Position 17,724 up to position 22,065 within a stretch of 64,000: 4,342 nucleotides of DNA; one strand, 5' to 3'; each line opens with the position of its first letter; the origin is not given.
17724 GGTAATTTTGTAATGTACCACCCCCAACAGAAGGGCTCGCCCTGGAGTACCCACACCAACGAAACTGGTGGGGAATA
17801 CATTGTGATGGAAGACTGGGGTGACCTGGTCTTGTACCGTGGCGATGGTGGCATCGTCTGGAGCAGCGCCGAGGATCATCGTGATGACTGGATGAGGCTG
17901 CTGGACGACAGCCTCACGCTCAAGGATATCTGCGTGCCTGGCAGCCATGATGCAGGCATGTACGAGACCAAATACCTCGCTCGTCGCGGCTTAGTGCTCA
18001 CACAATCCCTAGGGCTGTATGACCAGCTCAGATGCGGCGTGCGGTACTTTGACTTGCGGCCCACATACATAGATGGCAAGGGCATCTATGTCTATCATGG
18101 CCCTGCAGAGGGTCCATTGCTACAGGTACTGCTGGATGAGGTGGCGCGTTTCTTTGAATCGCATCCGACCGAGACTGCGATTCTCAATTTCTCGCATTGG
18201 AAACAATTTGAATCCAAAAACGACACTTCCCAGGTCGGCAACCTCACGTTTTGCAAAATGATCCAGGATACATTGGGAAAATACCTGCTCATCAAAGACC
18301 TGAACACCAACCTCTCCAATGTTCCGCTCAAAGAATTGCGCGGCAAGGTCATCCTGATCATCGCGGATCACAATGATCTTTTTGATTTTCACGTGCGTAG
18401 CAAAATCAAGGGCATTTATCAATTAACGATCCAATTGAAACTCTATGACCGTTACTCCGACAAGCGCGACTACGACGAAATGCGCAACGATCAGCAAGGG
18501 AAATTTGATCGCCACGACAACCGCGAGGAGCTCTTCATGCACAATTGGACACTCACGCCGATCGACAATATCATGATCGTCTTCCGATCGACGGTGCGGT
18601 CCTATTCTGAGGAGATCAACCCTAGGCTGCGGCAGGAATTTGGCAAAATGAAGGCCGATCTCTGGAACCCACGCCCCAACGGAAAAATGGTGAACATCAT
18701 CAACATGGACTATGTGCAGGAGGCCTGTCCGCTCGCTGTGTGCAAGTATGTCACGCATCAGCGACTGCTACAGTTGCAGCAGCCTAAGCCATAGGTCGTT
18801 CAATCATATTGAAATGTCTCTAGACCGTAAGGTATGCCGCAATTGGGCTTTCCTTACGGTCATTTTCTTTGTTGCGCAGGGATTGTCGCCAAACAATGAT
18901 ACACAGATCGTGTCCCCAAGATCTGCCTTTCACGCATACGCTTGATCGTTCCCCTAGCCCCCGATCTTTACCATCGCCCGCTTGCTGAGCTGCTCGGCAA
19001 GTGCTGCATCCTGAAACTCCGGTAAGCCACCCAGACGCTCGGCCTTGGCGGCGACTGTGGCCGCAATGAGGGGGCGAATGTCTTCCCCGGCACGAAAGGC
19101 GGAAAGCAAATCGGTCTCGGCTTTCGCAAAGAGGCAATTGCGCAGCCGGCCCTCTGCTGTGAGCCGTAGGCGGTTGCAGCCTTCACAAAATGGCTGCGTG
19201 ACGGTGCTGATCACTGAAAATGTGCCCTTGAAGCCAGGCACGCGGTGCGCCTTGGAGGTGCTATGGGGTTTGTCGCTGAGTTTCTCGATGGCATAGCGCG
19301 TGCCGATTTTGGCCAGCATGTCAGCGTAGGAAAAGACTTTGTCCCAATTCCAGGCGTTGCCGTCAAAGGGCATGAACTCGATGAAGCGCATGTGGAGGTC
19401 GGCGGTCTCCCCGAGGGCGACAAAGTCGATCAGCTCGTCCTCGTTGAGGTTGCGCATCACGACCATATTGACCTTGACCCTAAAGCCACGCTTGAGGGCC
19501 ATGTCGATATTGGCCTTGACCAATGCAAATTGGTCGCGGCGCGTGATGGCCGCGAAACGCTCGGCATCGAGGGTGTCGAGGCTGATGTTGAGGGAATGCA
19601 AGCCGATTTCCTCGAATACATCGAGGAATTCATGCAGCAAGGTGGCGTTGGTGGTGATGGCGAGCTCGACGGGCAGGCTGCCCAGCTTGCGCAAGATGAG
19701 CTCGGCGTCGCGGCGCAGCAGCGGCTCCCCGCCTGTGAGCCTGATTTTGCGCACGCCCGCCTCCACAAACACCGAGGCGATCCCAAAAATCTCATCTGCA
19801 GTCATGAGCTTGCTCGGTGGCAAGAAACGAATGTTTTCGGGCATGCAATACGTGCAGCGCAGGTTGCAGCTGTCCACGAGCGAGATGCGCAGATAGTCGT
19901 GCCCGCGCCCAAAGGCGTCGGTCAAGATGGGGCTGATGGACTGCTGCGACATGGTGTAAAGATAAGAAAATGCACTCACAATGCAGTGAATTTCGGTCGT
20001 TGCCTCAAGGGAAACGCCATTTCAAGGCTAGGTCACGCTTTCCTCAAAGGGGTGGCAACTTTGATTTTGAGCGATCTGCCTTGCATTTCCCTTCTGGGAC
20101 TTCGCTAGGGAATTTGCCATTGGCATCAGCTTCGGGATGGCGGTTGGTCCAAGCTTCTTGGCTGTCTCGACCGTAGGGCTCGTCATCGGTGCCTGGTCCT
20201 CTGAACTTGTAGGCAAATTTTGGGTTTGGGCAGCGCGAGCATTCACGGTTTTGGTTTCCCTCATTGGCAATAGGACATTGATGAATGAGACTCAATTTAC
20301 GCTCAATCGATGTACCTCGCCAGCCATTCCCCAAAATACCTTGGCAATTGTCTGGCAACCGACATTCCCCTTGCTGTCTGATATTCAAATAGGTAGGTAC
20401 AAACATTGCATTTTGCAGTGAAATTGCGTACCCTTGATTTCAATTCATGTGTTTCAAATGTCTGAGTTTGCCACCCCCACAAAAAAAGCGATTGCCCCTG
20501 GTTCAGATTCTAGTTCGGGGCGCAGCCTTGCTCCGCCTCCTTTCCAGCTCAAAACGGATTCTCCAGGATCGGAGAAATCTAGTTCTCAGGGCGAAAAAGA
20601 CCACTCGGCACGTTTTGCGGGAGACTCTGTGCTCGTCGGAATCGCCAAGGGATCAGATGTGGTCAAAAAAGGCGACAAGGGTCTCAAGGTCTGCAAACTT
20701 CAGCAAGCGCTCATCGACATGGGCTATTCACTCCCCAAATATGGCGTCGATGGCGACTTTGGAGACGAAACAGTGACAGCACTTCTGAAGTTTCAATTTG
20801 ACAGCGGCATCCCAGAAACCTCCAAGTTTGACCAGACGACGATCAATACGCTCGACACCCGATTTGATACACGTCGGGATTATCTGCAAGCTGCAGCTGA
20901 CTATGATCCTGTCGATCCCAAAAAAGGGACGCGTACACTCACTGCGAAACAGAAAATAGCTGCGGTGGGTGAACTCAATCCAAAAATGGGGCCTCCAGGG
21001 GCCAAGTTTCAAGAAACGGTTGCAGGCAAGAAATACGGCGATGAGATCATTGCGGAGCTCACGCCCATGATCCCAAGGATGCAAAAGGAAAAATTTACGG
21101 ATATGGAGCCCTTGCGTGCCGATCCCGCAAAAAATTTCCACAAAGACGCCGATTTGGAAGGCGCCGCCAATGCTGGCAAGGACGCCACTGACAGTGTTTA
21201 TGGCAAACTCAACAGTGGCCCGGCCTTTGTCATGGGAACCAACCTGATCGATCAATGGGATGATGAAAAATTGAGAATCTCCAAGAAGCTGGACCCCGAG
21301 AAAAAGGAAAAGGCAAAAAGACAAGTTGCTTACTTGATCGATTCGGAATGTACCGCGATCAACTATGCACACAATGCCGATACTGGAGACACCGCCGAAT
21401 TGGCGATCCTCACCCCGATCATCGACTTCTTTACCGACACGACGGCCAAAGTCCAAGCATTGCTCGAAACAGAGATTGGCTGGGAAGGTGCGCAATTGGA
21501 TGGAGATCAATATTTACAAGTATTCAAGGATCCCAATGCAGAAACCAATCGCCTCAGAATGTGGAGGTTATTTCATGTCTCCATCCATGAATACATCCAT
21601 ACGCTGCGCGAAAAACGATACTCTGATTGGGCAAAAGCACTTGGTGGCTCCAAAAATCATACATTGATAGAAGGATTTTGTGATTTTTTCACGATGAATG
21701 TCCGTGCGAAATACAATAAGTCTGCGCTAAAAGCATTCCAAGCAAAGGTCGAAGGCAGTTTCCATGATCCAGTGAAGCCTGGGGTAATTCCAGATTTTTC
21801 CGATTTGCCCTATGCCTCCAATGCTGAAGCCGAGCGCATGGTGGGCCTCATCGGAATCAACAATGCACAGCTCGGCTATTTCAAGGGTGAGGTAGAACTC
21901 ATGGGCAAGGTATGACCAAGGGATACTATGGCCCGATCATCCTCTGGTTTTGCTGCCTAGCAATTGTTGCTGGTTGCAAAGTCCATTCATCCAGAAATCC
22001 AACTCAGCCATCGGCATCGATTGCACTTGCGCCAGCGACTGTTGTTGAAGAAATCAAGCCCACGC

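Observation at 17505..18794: Signal-less bulb-lectin::PI-PLC fusion, a possible lectin-targeted phospholipase toxin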

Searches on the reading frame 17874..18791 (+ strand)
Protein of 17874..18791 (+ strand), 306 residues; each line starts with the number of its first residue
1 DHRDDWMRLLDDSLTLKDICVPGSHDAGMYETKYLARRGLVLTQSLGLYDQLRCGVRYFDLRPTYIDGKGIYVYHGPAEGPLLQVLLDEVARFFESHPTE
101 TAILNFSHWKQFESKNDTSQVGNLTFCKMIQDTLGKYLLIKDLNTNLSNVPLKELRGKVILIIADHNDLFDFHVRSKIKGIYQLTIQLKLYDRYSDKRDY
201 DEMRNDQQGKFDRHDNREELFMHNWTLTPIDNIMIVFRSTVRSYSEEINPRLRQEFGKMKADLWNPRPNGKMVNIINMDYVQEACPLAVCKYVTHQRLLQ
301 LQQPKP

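Call 43: search_solved_structures(query=window:17874-18791:+, max_evalue=0.001, show_alignments=5)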
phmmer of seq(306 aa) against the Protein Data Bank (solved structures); distinct sequences matched with E-value up to 0.001: 25.
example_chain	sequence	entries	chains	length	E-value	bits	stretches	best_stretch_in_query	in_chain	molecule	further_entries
2plc_A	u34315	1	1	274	1.4e-14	57.2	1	5-168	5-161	PHOSPHATIDYLINOSITOL-SPECIFIC PHOSPHOLIPASE C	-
1aod_A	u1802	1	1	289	1.6e-14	57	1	5-168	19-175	PHOSPHATIDYLINOSITOL-SPECIFIC PHOSPHOLIPASE C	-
4s3g_A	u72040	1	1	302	3.2e-13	52.8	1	4-162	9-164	1-phosphatidylinositol phosphodiesterase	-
3v16_A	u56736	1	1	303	3.3e-13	52.7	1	4-162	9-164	1-phosphatidylinositol phosphodiesterase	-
3v18_A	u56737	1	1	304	3.3e-13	52.7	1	4-162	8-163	1-phosphatidylinositol phosphodiesterase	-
4f2t_A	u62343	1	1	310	3.4e-13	52.7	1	4-162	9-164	1-phosphatidylinositol phosphodiesterase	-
4f2b_A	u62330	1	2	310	3.5e-13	52.6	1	4-162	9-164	1-phosphatidylinositol phosphodiesterase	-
3v1h_A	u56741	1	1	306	5.2e-13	52.1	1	4-162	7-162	1-phosphatidylinositol phosphodiesterase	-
4i9t_A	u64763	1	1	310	5.3e-13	52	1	4-162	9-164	1-phosphatidylinositol phosphodiesterase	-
3ea1_A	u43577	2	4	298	5.5e-13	52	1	4-256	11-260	1-phosphatidylinositol phosphodiesterase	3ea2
4rv3_A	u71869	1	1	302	5.6e-13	52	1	4-162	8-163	1-phosphatidylinositol phosphodiesterase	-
4i8y_A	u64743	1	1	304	7.5e-13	51.6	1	4-162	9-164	1-phosphatidylinositol phosphodiesterase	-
4i90_A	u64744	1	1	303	7.6e-13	51.5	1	4-162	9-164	1-phosphatidylinositol phosphodiesterase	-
4f2u_A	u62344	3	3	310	7.9e-13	51.5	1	4-162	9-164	1-phosphatidylinositol phosphodiesterase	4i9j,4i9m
7ptd_A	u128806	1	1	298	1.2e-12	50.8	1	4-162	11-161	PHOSPHATIDYLINOSITOL-SPECIFIC PHOSPHOLIPASE C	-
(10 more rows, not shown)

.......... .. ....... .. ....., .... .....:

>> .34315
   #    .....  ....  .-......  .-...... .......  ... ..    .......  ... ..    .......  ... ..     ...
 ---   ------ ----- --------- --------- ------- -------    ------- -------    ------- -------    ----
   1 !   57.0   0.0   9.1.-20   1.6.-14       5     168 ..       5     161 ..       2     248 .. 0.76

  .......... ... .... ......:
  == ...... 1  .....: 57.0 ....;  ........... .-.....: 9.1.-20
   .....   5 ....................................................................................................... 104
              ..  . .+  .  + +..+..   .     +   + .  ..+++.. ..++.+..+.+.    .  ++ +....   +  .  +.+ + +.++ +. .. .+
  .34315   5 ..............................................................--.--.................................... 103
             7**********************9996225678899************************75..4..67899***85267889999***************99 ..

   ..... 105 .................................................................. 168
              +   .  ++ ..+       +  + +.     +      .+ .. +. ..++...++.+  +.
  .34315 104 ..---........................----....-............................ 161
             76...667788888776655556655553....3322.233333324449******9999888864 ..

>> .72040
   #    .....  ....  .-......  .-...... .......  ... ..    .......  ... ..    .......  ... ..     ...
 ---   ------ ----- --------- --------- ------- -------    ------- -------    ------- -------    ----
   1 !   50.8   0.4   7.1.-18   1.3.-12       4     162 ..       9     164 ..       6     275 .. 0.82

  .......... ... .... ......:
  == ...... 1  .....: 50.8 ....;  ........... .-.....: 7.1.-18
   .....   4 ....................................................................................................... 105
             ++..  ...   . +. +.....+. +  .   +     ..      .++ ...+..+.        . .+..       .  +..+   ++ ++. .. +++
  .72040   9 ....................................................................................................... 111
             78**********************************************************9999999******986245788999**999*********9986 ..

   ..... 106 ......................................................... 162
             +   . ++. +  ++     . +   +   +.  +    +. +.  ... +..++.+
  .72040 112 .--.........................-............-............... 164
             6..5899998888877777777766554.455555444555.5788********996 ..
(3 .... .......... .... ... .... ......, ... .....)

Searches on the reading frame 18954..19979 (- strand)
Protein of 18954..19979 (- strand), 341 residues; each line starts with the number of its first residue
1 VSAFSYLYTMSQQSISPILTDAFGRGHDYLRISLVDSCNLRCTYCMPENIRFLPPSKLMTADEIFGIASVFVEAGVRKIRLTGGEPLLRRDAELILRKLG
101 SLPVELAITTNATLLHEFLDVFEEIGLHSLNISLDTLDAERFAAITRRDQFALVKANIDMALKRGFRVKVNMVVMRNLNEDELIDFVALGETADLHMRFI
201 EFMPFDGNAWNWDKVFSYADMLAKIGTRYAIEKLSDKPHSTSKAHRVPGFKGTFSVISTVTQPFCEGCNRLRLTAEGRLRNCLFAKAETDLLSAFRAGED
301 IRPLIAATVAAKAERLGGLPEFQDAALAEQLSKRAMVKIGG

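Call 3: search_protein_families(library=pfam, proteins=[window:18954-19979:-], max_evalue=0.01)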
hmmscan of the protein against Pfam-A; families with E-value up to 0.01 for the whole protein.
window:18954-19979:- (341 aa): 3 families
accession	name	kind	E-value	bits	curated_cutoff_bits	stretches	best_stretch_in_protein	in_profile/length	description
PF04055.27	Radical_SAM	-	2e-32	113.1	29.5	1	33-188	2-164/166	Radical SAM superfamily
PF06463.18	Mob_synth_C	-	1.9e-31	109.1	37.4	1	196-315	2-125/128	Molybdenum Cofactor Synthesis C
PF13353.11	Fer4_12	-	2.8e-06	28.1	22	1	34-92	11-69/137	4Fe-4S single cluster domain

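Call 32: list_cluster_members(proteins=[window:18954-19976:-, window:11661-13076:+, window:15876-16577:-, window:13888-15873:-, window:23765-24613:+, window:24715-26067:+, window:20434-21912:+, window:22661-23758:+])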
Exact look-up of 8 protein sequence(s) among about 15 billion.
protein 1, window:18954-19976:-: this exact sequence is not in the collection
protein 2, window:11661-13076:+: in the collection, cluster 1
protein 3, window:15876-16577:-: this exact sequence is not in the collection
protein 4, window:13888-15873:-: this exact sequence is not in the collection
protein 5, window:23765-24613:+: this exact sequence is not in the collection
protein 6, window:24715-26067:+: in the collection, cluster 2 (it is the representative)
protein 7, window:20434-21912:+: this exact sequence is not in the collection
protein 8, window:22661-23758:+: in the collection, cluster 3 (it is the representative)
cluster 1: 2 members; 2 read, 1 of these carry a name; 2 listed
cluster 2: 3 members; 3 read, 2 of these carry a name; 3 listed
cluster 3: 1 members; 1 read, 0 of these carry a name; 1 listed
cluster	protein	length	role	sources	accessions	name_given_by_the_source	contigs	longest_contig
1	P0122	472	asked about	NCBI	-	-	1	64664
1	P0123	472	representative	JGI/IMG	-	poly(A) polymerase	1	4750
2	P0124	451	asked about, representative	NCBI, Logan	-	-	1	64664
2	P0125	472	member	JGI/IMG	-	hypothetical protein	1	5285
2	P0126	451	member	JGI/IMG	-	hypothetical protein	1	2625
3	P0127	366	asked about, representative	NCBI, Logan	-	-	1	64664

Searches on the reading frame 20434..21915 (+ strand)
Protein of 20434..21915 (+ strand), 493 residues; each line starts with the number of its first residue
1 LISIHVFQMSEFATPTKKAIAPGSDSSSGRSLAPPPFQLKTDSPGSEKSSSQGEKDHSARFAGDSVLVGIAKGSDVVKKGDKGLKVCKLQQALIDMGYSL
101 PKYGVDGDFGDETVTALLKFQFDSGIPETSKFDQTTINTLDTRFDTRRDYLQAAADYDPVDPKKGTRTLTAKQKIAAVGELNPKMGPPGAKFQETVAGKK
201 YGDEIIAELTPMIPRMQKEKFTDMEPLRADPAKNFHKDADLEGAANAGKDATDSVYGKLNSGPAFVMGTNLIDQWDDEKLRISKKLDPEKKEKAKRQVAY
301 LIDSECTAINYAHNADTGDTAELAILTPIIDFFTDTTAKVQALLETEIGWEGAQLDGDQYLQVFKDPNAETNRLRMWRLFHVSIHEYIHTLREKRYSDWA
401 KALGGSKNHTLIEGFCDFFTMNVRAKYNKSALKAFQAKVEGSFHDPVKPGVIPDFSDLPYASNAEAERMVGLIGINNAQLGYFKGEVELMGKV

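Call 3: search_protein_families(library=pfam, proteins=[window:20434-21915:+], max_evalue=0.01)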
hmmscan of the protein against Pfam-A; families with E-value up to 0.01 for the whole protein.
window:20434-21915:+ (493 aa): 1 family
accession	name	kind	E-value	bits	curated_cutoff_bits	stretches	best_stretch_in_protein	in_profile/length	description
PF01471.23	PG_binding_1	-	5.5e-09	36.5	23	1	85-140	4-57/57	Putative peptidoglycan binding domain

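Call 6: search_protein_families(library=ncbifam, proteins=[window:20434-21915:+], max_evalue=0.01)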
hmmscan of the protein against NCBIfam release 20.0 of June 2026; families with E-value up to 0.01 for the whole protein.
window:20434-21915:+ (493 aa): 2 families
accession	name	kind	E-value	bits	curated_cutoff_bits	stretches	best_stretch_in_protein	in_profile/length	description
TIGR02869.1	spore_SleB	equivalog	9.8e-08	32.1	236.5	1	75-145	5-73/201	spore cortex-lytic enzyme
TIGR03979.1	His_Ser_Rich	equivalog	6.4e-06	26.3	121.65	1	28-140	88-186/190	His-Xaa-Ser repeat protein HxsA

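Call 66: search_protein_families(library=padloc, proteins=[window:20434-21915:+], max_evalue=0.001)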
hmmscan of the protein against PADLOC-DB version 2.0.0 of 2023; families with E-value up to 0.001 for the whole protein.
window:20434-21915:+ (493 aa): 0 families

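Call 67: search_solved_structures(query=window:20434-21912:+, max_evalue=0.1)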
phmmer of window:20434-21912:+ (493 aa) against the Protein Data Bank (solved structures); distinct sequences matched with E-value up to 0.1: 5.
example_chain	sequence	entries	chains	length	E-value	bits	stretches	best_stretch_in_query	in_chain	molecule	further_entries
4nso_A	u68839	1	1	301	0.00017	23.7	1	85-122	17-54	Effector protein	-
3bkh_A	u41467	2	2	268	0.0009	21.3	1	76-128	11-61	lytic transglycosylase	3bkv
9xps_S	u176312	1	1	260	0.0012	21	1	76-128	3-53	Endolysin gp144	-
4lpq_A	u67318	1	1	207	0.025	16.6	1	78-141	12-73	ErfK/YbiS/YcfS/YnhG family protein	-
5tv7_A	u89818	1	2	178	0.088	14.8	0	74-127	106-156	Putative peptidoglycan-binding/hydrolysing protein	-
